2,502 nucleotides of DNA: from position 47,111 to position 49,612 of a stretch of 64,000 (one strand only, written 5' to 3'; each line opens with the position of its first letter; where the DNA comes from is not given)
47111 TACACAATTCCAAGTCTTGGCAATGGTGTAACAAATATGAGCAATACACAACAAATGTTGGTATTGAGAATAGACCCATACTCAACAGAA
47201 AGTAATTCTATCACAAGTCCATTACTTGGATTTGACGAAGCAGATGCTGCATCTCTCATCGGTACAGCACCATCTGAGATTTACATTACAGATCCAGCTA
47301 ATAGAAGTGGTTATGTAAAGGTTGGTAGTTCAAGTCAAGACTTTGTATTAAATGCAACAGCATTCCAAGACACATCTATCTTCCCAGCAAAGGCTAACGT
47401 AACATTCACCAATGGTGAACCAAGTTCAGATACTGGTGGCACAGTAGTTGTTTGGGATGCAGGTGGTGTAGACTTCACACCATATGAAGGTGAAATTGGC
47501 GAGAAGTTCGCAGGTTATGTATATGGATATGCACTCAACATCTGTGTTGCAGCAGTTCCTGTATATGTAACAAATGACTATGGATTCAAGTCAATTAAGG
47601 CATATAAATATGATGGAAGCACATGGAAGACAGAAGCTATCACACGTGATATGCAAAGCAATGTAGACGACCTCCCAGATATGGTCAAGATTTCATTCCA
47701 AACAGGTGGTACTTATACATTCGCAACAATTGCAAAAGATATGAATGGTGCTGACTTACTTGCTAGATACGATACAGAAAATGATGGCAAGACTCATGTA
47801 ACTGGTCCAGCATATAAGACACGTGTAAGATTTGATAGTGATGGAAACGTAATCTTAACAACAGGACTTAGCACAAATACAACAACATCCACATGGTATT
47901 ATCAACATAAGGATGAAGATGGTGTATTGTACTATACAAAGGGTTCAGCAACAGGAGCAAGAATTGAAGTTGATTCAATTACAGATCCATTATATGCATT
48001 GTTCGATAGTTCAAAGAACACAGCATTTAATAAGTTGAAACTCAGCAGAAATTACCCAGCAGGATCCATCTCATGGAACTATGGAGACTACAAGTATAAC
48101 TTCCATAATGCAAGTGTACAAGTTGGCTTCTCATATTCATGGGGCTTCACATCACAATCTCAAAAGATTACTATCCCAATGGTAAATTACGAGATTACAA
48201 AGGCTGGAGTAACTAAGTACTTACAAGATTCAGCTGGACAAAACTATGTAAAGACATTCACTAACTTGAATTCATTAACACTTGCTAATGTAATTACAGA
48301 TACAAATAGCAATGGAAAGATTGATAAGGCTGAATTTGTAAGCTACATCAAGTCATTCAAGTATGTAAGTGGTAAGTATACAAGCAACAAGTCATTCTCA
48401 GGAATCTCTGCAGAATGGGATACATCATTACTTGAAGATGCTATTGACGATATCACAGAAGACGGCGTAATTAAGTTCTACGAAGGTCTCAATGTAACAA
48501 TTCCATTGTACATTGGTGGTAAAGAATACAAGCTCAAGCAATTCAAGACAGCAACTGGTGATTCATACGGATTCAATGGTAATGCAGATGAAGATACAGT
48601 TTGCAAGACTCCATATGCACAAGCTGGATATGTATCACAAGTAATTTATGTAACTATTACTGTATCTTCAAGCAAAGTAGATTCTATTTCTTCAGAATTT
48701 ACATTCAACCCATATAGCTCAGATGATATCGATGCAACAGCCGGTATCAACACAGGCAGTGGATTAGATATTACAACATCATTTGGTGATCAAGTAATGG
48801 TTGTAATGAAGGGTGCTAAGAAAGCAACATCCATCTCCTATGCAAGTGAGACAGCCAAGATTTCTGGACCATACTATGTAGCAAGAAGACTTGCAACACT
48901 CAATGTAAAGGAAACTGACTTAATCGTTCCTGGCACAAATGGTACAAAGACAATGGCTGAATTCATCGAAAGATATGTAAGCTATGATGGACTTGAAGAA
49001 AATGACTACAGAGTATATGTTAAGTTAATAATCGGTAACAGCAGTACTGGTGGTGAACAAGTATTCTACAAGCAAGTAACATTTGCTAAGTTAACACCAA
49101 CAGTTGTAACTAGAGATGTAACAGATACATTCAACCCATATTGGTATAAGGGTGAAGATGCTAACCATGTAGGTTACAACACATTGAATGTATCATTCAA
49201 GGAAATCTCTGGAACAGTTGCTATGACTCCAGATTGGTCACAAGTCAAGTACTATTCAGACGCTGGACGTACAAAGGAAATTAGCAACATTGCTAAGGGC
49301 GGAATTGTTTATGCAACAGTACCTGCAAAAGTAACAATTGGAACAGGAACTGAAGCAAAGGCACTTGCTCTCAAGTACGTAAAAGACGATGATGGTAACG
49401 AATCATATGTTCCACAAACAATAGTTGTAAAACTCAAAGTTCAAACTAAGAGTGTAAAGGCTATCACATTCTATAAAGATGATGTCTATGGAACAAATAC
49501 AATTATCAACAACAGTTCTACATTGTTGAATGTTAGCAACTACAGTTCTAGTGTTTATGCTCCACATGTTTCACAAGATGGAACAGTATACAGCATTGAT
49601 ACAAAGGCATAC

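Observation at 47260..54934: C-terminal ~2,500 residues switch to an array of beta-sandwich-like units with [DN]-P-[YW] openings and DRTI closings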

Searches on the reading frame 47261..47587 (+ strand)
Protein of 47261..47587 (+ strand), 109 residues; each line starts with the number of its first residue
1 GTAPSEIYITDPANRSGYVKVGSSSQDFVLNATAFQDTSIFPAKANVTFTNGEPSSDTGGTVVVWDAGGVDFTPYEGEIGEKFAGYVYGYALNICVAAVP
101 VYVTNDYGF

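Call 20: search_protein_families(library=pfam, proteins=[window:47261-47587:+], max_evalue=10)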
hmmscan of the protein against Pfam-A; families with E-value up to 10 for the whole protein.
seq(109 aa): 0 families

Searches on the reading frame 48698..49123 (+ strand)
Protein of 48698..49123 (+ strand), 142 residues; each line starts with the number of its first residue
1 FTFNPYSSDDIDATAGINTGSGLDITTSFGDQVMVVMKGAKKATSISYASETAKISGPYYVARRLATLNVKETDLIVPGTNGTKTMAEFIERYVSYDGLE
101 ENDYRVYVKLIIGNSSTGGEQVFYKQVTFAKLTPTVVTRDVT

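Call 20: search_protein_families(library=pfam, proteins=[window:48698-49123:+], max_evalue=10)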
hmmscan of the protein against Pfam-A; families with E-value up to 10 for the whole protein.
seq(142 aa): 2 families
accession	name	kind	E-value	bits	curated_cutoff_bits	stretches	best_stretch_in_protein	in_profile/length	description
PF07913.16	DUF1678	-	0.0086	16.3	25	1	35-97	21-82/196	Protein of unknown function (DUF1678)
PF03159.24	XRN_N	-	0.23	11.3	22.9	1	69-120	140-190/241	XRN 5'-3' exonuclease N-terminus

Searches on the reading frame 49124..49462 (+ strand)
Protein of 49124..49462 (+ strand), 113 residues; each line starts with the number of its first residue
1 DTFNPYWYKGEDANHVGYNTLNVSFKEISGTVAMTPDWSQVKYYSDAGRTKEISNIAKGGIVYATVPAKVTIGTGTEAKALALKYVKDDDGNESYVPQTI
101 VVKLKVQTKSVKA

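Call 20: search_protein_families(library=pfam, proteins=[window:49124-49462:+], max_evalue=10)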
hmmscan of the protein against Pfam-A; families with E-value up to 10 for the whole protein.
seq(113 aa): 1 family
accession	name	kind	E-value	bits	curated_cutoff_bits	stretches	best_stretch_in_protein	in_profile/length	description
PF21181.3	SsfX3_N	-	0.13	12.9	27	1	57-110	31-88/130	SsfX3, N-terminal domain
